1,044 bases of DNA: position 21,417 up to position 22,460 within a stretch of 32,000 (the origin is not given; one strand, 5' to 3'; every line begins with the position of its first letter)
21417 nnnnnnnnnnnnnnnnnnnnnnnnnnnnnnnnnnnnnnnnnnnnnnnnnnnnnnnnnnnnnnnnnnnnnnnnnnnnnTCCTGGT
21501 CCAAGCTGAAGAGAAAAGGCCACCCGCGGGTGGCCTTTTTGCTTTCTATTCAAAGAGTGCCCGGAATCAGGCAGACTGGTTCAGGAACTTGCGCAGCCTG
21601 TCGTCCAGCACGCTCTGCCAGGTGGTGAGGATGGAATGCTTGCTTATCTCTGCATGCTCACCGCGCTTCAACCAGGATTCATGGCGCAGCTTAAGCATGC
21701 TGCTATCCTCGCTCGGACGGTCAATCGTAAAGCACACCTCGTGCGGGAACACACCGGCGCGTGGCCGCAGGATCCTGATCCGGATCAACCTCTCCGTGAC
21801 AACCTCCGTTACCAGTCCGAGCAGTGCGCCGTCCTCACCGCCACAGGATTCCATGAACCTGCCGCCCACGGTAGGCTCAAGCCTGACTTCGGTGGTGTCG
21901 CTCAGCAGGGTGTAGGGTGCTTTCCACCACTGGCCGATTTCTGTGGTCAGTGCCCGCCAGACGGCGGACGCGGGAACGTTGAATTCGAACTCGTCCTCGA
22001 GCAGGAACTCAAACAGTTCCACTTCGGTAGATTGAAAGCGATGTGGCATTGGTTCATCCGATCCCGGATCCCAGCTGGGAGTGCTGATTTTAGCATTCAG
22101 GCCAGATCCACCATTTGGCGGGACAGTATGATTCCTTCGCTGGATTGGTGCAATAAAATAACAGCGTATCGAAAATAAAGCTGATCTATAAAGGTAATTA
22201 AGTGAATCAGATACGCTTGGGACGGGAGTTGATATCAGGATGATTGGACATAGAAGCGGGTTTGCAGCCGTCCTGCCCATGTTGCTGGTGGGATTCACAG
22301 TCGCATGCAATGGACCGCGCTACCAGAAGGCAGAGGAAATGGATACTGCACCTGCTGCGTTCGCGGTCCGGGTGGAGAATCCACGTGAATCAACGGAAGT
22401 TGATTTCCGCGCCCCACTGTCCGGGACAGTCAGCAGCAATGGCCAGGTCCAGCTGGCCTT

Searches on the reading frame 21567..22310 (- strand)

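Call 12: search_protein_families(library=pfam, proteins=[window:21567-22310:-], max_evalue=0.001)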
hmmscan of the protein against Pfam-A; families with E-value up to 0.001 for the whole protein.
window:21567-22310:- (247 aa): 1 family
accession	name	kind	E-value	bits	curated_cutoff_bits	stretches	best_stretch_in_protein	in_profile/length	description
PF08327.17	AHSA1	-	6.2e-06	26.9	22.1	1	111-243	1-124/125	Activator of Hsp90 ATPase homolog 1-like protein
